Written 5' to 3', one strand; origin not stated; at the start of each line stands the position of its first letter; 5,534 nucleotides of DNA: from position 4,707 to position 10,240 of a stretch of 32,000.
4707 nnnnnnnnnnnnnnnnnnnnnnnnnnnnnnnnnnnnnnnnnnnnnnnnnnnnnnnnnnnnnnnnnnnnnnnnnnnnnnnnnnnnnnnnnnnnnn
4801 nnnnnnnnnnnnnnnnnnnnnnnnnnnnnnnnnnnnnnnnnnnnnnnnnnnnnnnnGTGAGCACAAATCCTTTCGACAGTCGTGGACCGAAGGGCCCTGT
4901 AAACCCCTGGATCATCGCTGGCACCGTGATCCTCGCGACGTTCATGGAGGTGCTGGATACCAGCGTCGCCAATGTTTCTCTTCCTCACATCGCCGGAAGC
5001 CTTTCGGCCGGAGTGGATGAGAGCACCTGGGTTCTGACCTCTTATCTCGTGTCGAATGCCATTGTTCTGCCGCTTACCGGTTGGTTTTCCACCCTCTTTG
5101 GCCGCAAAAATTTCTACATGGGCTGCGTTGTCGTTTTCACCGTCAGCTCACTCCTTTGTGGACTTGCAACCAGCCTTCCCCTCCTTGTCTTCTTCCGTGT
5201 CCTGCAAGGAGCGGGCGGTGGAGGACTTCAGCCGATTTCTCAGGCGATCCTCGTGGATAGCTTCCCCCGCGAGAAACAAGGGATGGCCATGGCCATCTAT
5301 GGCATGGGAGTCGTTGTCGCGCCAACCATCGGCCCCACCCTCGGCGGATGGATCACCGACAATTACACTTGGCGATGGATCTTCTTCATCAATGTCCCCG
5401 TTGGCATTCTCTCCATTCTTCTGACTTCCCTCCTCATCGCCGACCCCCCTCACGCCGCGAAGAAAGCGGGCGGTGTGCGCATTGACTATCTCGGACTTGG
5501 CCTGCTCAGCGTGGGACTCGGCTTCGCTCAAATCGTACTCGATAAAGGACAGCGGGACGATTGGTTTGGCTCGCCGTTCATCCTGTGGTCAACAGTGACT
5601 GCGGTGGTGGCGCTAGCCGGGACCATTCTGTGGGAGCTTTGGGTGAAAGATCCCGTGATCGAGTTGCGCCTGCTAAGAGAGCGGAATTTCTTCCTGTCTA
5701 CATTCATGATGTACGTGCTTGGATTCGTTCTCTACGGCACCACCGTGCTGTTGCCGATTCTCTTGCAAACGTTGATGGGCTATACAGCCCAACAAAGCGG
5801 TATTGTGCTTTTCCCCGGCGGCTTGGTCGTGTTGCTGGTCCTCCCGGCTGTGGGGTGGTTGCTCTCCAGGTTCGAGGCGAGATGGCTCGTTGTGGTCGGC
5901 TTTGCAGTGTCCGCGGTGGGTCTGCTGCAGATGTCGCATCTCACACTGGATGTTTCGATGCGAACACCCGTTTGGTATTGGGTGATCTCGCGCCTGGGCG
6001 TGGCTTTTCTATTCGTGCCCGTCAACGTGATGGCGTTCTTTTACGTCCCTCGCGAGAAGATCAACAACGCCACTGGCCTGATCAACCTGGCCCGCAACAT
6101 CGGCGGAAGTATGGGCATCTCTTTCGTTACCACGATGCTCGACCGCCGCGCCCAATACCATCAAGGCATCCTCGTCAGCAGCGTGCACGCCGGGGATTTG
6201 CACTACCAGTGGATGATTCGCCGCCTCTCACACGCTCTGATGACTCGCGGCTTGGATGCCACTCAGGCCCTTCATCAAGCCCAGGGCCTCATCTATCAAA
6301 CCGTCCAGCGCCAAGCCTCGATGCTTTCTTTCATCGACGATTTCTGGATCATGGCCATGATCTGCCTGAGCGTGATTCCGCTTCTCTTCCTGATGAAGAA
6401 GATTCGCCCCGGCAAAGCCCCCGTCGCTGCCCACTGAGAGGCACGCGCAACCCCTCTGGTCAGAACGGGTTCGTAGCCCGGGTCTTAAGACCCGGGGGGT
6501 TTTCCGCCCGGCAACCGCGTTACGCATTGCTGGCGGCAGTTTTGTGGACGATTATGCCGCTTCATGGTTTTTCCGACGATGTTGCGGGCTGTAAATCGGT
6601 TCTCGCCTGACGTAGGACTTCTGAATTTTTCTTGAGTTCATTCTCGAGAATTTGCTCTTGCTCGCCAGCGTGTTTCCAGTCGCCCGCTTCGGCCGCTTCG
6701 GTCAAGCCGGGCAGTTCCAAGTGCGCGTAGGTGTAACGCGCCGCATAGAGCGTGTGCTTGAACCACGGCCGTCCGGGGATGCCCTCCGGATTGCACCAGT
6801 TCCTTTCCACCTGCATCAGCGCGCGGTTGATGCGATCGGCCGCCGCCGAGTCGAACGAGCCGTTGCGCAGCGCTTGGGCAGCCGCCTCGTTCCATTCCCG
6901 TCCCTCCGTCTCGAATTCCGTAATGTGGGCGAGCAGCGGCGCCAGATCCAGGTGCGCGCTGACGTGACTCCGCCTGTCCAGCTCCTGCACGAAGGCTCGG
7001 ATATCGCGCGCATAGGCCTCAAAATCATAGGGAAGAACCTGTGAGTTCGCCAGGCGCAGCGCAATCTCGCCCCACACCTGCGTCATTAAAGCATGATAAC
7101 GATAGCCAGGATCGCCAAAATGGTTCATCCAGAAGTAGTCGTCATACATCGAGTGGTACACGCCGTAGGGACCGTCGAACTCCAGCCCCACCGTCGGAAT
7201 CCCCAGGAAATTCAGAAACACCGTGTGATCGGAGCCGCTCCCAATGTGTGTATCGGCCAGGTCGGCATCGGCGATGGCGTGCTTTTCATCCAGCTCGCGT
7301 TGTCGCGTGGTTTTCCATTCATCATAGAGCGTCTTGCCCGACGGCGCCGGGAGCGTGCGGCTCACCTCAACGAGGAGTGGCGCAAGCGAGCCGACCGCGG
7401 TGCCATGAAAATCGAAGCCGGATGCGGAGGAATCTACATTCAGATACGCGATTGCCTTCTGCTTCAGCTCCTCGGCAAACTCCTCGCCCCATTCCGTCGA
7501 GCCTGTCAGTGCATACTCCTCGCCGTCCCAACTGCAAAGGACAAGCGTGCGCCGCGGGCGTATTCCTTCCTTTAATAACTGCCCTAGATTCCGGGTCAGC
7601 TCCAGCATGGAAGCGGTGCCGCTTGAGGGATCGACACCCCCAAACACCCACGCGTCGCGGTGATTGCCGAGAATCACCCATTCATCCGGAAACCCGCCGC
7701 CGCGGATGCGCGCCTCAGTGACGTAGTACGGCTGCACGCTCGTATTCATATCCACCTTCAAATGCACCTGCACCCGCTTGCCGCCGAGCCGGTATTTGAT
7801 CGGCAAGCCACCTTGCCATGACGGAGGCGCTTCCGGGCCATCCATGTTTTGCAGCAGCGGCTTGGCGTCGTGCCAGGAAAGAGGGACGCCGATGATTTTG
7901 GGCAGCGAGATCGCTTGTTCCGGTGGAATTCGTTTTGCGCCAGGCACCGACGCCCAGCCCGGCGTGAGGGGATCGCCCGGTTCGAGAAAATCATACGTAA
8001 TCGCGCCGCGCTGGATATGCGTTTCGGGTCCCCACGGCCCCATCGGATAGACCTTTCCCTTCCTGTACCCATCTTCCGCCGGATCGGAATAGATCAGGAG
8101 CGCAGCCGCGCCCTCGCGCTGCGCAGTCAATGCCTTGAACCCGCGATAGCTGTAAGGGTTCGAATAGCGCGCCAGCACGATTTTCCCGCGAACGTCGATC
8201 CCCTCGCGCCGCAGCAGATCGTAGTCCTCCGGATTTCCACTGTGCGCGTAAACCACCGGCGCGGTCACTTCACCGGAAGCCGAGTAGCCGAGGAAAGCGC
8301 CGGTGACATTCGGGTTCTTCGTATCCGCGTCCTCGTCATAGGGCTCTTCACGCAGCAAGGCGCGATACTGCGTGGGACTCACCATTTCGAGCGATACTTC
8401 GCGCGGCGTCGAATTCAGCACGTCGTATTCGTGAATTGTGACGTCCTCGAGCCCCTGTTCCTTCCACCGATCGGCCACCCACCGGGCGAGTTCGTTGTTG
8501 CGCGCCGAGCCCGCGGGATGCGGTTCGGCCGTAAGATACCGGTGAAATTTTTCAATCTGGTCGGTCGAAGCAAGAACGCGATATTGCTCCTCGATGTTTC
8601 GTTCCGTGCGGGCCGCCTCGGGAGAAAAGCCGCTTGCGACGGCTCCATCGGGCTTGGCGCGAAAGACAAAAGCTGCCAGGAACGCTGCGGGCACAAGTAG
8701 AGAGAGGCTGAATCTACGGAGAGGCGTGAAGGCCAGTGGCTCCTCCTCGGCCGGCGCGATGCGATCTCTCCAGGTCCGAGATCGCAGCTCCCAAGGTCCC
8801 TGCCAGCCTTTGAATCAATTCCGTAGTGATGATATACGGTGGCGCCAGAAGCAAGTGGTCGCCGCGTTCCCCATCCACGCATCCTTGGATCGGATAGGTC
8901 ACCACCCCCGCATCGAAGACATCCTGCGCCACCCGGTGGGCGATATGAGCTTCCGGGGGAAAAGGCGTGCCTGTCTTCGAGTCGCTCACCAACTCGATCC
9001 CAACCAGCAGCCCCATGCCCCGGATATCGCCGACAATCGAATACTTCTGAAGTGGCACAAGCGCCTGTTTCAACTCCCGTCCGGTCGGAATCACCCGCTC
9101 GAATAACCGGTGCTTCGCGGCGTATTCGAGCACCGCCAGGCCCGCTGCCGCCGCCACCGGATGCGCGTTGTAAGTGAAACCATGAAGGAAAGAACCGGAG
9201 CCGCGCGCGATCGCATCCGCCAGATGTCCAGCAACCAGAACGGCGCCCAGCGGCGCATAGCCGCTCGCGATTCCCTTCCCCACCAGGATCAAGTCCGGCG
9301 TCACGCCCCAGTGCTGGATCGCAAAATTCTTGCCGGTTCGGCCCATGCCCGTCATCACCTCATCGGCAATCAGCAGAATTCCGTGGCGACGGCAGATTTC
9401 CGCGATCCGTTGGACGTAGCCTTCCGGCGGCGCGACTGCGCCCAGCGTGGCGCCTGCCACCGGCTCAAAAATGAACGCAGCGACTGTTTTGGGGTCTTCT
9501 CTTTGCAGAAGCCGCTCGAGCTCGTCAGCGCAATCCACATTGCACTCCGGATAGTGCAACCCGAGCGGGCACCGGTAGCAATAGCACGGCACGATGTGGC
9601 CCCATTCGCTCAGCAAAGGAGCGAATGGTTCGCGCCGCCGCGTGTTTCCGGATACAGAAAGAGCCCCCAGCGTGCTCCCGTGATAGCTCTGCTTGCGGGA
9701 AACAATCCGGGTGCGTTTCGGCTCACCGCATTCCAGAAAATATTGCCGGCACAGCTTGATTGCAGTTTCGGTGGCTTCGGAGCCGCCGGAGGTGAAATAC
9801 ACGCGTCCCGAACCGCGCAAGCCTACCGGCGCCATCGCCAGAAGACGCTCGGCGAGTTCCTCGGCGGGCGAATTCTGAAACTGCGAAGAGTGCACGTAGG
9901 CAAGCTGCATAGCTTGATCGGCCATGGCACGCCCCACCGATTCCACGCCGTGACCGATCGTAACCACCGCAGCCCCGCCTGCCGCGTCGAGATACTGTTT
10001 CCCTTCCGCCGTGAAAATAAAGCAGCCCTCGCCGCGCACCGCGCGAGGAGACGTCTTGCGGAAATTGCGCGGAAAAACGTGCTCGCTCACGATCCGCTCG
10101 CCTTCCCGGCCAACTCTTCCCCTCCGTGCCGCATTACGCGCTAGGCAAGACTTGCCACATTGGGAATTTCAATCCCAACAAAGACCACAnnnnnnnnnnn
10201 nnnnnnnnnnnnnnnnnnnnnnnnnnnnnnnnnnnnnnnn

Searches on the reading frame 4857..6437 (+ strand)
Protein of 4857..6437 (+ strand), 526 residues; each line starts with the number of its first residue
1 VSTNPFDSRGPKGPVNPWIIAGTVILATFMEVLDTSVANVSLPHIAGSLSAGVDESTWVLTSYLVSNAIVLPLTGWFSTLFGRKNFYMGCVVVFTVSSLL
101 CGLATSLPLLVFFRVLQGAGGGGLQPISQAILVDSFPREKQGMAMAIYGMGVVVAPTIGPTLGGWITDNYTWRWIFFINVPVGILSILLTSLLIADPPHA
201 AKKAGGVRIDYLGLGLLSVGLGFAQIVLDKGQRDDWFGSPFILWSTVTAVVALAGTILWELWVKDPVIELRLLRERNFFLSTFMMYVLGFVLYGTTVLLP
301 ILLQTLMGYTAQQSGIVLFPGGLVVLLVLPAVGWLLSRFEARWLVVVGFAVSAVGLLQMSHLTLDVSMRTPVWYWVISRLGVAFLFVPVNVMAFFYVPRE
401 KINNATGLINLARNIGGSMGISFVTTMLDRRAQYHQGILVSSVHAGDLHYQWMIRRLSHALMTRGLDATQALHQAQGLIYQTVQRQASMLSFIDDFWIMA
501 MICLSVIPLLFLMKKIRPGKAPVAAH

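Call 10: search_protein_families(library=pfam, proteins=[window:4857-6437:+], max_evalue=0.01)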
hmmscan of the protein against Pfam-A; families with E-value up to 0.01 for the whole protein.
window:4857-6437:+ (526 aa): 3 families
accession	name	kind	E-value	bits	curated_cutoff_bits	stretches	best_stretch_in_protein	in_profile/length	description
PF07690.21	MFS_1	-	8e-63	212.9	33.4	1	25-420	2-346/347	Major Facilitator Superfamily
PF00083.30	Sugar_tr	-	4.9e-10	39.3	22.3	1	55-190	47-188/452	Sugar (and other) transporter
PF05977.19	MFS_3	-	0.00081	18.4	27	1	84-180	82-176/524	Transmembrane secretion effector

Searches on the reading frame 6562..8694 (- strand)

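Call 10: search_protein_families(library=pfam, proteins=[window:6562-8694:-], max_evalue=0.01)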
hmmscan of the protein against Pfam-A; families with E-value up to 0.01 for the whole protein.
window:6562-8694:- (710 aa): 3 families
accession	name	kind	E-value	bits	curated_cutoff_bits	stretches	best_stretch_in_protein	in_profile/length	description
PF04253.20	TFR_dimer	-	3.5e-21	75.9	27.1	1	582-694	1-120/121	Transferrin receptor-like dimerisation domain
PF04389.22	Peptidase_M28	-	1.1e-16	61.5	21.3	1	333-520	9-174/193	Peptidase family M28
PF02225.27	PA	-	6.8e-09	36.2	23.9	1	143-230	1-90/95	PA domain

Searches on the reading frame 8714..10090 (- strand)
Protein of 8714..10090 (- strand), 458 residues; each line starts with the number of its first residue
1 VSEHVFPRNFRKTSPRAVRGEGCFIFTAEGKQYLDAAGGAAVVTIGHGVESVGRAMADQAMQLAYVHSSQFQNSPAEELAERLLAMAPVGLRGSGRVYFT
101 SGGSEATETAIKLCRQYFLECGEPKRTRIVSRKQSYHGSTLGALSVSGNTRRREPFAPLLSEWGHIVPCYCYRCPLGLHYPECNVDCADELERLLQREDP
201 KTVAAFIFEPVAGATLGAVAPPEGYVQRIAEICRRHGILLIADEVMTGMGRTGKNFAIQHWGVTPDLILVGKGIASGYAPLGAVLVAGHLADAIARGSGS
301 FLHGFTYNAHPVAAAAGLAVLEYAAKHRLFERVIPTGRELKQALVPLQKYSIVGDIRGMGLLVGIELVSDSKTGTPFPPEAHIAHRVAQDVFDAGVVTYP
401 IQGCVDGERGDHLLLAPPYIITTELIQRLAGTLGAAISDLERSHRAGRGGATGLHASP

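Call 9: search_protein_families(library=pfam, proteins=[window:8714-10090:-], max_evalue=0.01)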
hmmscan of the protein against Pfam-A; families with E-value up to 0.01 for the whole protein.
window:8714-10090:- (458 aa): 2 families
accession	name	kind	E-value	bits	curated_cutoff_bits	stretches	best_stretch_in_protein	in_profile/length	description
PF00202.27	Aminotran_3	-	5.4e-94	315.6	30.5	1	16-436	12-402/403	Aminotransferase class-III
PF00155.27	Aminotran_1_2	-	0.0012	18.6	19.7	1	188-316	130-262/361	Aminotransferase class I and II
